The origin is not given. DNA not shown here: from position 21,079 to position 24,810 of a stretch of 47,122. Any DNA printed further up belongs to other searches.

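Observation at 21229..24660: Amino-acid dehydrogenase fused to a catalytically degenerate ValRS-like body (top candidate for a new function)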

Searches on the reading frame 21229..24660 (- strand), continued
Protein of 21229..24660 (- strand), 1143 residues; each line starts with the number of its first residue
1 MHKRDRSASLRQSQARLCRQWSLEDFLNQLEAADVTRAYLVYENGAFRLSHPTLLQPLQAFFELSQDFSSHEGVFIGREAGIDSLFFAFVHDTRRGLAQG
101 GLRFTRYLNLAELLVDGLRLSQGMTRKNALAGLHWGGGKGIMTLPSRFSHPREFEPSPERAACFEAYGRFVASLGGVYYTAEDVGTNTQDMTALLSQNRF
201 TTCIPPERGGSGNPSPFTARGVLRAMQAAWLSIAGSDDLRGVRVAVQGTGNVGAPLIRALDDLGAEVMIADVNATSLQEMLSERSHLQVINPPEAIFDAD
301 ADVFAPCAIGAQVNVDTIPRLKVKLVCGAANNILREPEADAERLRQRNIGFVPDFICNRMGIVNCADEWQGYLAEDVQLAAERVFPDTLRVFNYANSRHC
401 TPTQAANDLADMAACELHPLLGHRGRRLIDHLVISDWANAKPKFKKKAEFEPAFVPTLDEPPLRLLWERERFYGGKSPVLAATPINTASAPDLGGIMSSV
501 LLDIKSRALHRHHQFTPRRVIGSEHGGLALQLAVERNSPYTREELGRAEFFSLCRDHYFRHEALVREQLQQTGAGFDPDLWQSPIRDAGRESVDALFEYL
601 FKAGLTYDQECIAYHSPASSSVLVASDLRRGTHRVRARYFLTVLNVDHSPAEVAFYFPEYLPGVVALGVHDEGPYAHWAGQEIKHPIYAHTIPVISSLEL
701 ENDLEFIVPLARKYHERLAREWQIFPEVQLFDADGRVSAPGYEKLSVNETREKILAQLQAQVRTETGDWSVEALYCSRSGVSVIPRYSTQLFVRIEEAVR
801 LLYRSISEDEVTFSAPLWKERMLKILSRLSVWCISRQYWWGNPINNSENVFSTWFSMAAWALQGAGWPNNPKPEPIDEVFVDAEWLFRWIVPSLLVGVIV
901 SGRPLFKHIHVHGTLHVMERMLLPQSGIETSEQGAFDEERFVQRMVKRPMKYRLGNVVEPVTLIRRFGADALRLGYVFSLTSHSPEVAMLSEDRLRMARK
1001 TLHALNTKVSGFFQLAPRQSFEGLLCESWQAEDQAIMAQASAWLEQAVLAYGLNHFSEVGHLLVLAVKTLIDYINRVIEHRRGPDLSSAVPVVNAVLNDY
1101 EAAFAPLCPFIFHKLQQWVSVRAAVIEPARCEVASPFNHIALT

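Call 14: find_encoding_contigs(protein=P0050, flank=8000, max_places=2)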
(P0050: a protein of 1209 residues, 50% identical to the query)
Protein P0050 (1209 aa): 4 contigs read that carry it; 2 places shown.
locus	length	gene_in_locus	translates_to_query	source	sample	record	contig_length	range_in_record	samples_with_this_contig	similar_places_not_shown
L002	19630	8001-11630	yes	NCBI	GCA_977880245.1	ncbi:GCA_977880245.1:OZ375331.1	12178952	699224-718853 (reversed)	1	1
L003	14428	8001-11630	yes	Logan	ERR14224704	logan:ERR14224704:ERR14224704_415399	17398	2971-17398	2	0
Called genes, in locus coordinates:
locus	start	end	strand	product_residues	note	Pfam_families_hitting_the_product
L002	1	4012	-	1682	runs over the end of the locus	PF00176:SNF2-rel_dom, PF00270:DEAD, PF04851:ResIII, PF00271:Helicase_C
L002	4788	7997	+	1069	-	PF00133:tRNA-synt_1, PF09334:tRNA-synt_1g (faint), PF08264:Anticodon_1, PF19302:DUF5915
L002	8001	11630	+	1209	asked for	PF02812:ELFV_dehydrog_N, PF00208:ELFV_dehydrog, PF00133:tRNA-synt_1, PF09334:tRNA-synt_1g (faint)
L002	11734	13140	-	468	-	PF07452:CHRD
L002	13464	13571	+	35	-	-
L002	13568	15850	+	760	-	PF04187:Cofac_haem_bdg (faint), PF25293:Beta-prop_EMC1_N (faint), PF13360:PQQ_2, PF13570:Beta-prop_ACSF4 (weak)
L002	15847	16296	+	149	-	PF08327:AHSA1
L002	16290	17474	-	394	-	-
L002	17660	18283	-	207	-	PF13646:HEAT_2 (faint)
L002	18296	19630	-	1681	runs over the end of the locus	PF05593:RHS_repeat (faint), PF25023:TEN_YD-shell (weak), PF15649:Tox-REase-7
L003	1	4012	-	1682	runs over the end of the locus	PF00176:SNF2-rel_dom, PF00270:DEAD, PF04851:ResIII, PF00271:Helicase_C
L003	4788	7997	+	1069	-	PF00133:tRNA-synt_1, PF09334:tRNA-synt_1g (faint), PF08264:Anticodon_1, PF19302:DUF5915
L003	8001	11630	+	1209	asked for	PF02812:ELFV_dehydrog_N, PF00208:ELFV_dehydrog, PF00133:tRNA-synt_1, PF09334:tRNA-synt_1g (faint)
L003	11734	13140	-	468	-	PF07452:CHRD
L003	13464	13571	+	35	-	-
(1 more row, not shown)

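Call 16: find_related_loci(query=A1, collection=genome_contigs, flank=10000)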
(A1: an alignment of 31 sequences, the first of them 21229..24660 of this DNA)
Query A1 (1143 aa) in genome_contigs; peptide patterns used: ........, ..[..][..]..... (x = any residue, [..] = any of these).
260 stretches matched a pattern; 215 encode a relative of the query (tblastn E <= 1e-3); the best 80 are kept; 78 distinct loci.
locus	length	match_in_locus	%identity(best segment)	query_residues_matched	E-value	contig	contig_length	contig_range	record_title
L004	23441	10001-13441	93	1-1143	0e+0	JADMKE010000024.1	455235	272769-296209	MAG: Candidatus Sericytochromatia bacterium isolate MAG_89 NODE_18_length_455235_cov_18.027180, whole genome shotgun seq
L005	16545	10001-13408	93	1-1136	0e+0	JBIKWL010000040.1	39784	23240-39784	MAG: Candidatus Sericytochromatia bacterium isolate ME2015-09-13_3300035666_group6_bin207 Rohwer_bin1392_scaffold_602_c1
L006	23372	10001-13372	94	1-1124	0e+0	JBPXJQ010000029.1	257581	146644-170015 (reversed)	MAG: Candidatus Blackallbacteria bacterium isolate mt_P12 k141_222022, whole genome shotgun sequence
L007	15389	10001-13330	58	11-1122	0e+0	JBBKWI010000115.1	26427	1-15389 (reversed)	MAG: Candidatus Sericytochromatia bacterium isolate metabat_bins.305 k119_2979082, whole genome shotgun sequence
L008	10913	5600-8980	57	1-1127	0e+0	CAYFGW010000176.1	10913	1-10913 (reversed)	MAG TPA_asm: uncultured Candidatus Sericytochromatia bacterium isolate ERP003628_co1_38 genome assembly, contig: NODE_40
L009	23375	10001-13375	56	1-1122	0e+0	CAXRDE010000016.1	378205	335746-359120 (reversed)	MAG: Candidatus Sericytochromatia bacterium isolate CJ05B_2.89 genome assembly, contig: k141_694470, whole genome shotgu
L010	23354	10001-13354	52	11-1128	0e+0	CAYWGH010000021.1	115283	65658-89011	MAG TPA_asm: uncultured Cytophagia bacterium isolate binchicken_co107_472 genome assembly, contig: NODE_370_length_11528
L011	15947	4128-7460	53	11-1129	0e+0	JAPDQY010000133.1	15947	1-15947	MAG: Candidatus Coneutiohabitans thermophilus isolate ZMQR_201803_bins_22 ZMQR_201803_bins_22_scaffold_133, whole genome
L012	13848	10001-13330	52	11-1128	0e+0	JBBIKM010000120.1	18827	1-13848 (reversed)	MAG: bacterium isolate BQS170218_bin_186 NODE_1058_length_18827_cov_5.054603, whole genome shotgun sequence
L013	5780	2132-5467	48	1-1119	0e+0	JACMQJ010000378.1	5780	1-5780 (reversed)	MAG: Candidatus Sericytochromatia bacterium isolate LF-bin-423 FL-bin-423-contig-k141_872735, whole genome shotgun seque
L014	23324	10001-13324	51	4-1118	0e+0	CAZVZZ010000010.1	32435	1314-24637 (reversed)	MAG TPA_asm: uncultured Cytophagia bacterium isolate SRP173033_co3_202 genome assembly, contig: NODE_1456_length_32435_c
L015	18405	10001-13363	57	11-1122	0e+0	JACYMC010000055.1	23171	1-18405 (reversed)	MAG: Candidatus Sericytochromatia bacterium isolate T60_A2020_004 NODE_1861_length_23171_cov_35.6675, whole genome shotg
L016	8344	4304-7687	49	6-1119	0e+0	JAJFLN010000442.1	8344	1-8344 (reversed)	MAG: Candidatus Cloacimonadota bacterium isolate OFTM100 OFTM100_441, whole genome shotgun sequence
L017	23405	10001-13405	48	2-1119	0e+0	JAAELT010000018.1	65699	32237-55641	MAG: bacterium isolate Bpl_12 BplG_CONTIG151625, whole genome shotgun sequence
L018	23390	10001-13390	48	2-1123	0e+0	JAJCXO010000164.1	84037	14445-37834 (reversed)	MAG: Acidobacteriota bacterium isolate OFTM223 OFTM223_163, whole genome shotgun sequence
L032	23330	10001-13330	51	11-1125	0e+0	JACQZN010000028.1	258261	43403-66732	MAG: Candidatus Wallbacteria bacterium isolate NC_groundwater_1568_Pr4_S-0.65um_68_21 SR1-18-Sp65_coassembly_scaffold_11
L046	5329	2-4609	58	90-1125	0e+0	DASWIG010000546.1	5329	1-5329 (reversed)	MAG TPA_asm: Thermoanaerobaculia bacterium isolate SMAG_U2863 k141_1661737, whole genome shotgun sequence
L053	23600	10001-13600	60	12-1115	1e-166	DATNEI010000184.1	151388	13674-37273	MAG TPA_asm: Pyrinomonadaceae bacterium isolate SMAG_U11264 k141_803240, whole genome shotgun sequence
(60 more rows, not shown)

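Call 39: predict_structure(alignment_id=A1)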
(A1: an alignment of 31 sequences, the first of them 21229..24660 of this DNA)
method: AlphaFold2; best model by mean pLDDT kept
length: 1143 residues; sequences in the alignment: 31
mean_pLDDT: 84.1   pTM: 0.77
mean pLDDT of the five models: 84.1, 83.5, 82.7, 82.3, 81.6
residues with pLDDT >= 90: 533; 70-90: 440; 50-70: 141; < 50: 29
segments of 3 or more residues with pLDDT < 50: 443-446, 953-956, 1126-1143
pLDDT, mean of each block of 10 residues (from residue 1): 73 93 94 93 80 94 86 89 91 66 87 89 74 68 88 87 89 71 63 70 53 69 93 90 93 91 96 88 94 92 89 91 92 83 90 81 56 64 86 76 81 56 62 78 52 88 85 84 89 89 95 92 88 76 80 92 91 89 93 96 92 77 68 87 90 93 95 93 92 94 93 88 81 86 89 89 90 75 84 94 96 94 91 87 87 94 94 95 91 96 96 86 76 73 83 57 84 95 85 87 93 75 59 91 97 95 97 91 79 92 96 90 53 35 31
secondary structure, 60 per line:
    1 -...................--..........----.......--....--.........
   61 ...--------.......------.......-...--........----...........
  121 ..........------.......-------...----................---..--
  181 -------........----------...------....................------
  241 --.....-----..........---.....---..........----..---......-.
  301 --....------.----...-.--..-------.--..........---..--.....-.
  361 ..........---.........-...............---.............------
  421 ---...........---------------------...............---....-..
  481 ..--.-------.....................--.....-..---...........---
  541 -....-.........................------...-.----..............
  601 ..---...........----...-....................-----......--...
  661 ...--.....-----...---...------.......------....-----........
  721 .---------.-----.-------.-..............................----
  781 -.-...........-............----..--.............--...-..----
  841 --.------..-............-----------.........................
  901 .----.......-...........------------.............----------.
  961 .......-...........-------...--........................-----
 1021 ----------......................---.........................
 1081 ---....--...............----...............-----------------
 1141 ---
elements in order (helices of 4 or more, strands of 3 or more residues): H2-20 H23-32 E37-43 E46-49 H52-63 E72-78 E85-91 E98-105 H110-130 E137-143 H158-173 H188-195 H215-234 E243-247 H253-262 E266-270 H274-283 H293-298 E303-306 H337-346 H354-358 H360-370 H374-382 H384-398 H402-414 H424-434 H456-470 E474-477 E479-482 H493-513 E516-520 H527-537 H542-545 H547-571 H587-602 E606-616 E621-623 E628-644 E650-655 H658-663 E666-670 E682-684 E691-697 E704-707 H713-721 H747-761 E762-776 E784-794 H796-807 H816-828 E831-833 H853-864 E876-882 H883-901 E906-912 E914-924 H937-940 E941-949 H960-967 H969-979 E987-989 H992-1015 H1031-1052 H1056-1080 H1084-1087 H1090-1104 H1109-1123

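Call 43: fold_search(model_id=the predicted structure, library=pdb)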
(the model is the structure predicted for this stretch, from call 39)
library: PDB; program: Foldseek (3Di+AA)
matches with E <= 10: 1862; with E <= 0.001: 686
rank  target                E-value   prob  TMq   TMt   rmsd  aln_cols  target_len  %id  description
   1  1gax_A                1.1e-30  1.00  0.49  0.64   4.7       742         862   20  CRYSTAL STRUCTURE OF THERMUS THERMOPHILUS VALYL-TRNA SYNTHETASE COMPLEXED WITH TRNA(VAL) AND VALYL-ADENYLATE ANALOGUE (released 2000-12-06)
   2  8c9f                  1.1e-29  1.00  0.47  0.57   5.8       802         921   15  Priestia megaterium inactive HIGH motif mutant of type1 isoleucyl-tRNA synthetase complexed with an isoleucyl-adenylate  (released 2023-08-16)
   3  8c9e                  1.4e-29  1.00  0.47  0.57   5.9       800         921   16  Priestia megaterium mupirocin-sensitive isoleucyl-tRNA synthetase 1 complexed with an isoleucyl-adenylate analogue (released 2023-08-16)
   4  1qu2_A                9.9e-28  1.00  0.47  0.58   6.6       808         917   14  INSIGHTS INTO EDITING FROM AN ILE-TRNA SYNTHETASE STRUCTURE WITH TRNA(ILE) AND MUPIROCIN (released 1999-08-31)
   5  8wnj                  3.0e-27  1.00  0.46  0.57   5.7       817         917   14  Crystal structure of H. pylori isoleucyl-tRNA synthetase (HpIleRS) in complex with Ile-AMP (released 2024-02-14)
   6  8wng                  4.5e-27  1.00  0.46  0.56   6.3       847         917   14  Crystal structure of H. pylori isoleucyl-tRNA synthetase (HpIleRS) in complex with Ile (released 2024-02-14)
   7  8c8u                  5.6e-27  1.00  0.49  0.54   5.2       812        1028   15  Priestia megaterium mupirocin-resistant isoleucyl-tRNA synthetase 2 complexed with mupirocin (released 2023-08-23)
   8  8c8w                  8.1e-27  1.00  0.48  0.52   5.9       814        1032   15  Priestia megaterium mupirocin hyper-resistant HIGH motif mutant of type 2 isoleucyl-tRNA synthetase complexed with an is (released 2023-08-16)
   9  8c8v                  1.1e-26  1.00  0.48  0.53   5.7       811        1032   16  Priestia megaterium mupirocin-resistant isoleucyl-tRNA synthetase 2 with a fully-resolved C-terminal tRNA-binding domain (released 2023-08-16)
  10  1qu3_A                2.0e-26  1.00  0.46  0.59   6.4       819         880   15  INSIGHTS INTO EDITING FROM AN ILE-TRNA SYNTHETASE STRUCTURE WITH TRNA(ILE) AND MUPIROCIN (released 1999-08-31)
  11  8c9d                  2.1e-26  1.00  0.48  0.52   5.4       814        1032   16  Priestia megaterium W130Q mutant of type 2 isoleucyl-tRNA synthetase complexed with an isoleucyl-adenylate analogue (released 2023-08-16)
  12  8wnf                  5.0e-26  1.00  0.46  0.57   5.7       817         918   14  Crystal structure of H. pylori isoleucyl-tRNA synthetase (HpIleRS) in apo form (released 2024-02-14)
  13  7d5c                  1.9e-25  1.00  0.50  0.61   4.6       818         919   15  IleRS in complex with a tRNA site inhibitor (released 2021-02-24)
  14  6acf_A                3.5e-25  1.00  0.27  0.79   6.7       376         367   35  structure of leucine dehydrogenase from Geobacillus stearothermophilus by cryo-EM (released 2018-12-26)
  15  8gxd                  8.0e-25  1.00  0.28  0.83   5.9       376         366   37  L-LEUCINE DEHYDROGENASE FROM EXIGUOBACTERIUM SIBIRICUM (released 2023-04-26)
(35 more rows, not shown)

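Call 71: find_encoding_contigs(protein=P0065, flank=8000, max_places=1)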
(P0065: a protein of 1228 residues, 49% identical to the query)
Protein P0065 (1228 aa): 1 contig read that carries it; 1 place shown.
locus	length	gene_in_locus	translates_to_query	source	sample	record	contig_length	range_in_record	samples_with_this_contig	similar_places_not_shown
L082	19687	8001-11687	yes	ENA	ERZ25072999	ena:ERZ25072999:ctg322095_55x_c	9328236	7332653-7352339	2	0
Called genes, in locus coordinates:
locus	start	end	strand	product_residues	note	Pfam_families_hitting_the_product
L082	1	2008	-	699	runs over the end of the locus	PF13589:HATPase_c_3, PF00183:HSP90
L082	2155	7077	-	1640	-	-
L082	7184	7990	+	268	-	PF00106:adh_short, PF08659:KR (weak), PF13561:adh_short_C2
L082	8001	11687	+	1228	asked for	PF02812:ELFV_dehydrog_N, PF00208:ELFV_dehydrog, PF00133:tRNA-synt_1, PF09334:tRNA-synt_1g (faint)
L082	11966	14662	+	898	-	PF00133:tRNA-synt_1, PF09334:tRNA-synt_1g (faint), PF00133:tRNA-synt_1, PF08264:Anticodon_1, PF10458:Val_tRNA-synt_C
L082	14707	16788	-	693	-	PF02897:Peptidase_S9_N, PF00326:Peptidase_S9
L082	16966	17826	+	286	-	-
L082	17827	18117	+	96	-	-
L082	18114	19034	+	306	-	PF13489:Methyltransf_23 (weak), PF13847:Methyltransf_31 (weak), PF08241:Methyltransf_11, PF08242:Methyltransf_12, PF13649:Methyltransf_25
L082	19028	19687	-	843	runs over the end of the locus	PF00884:Sulfatase, PF16347:SGSH_C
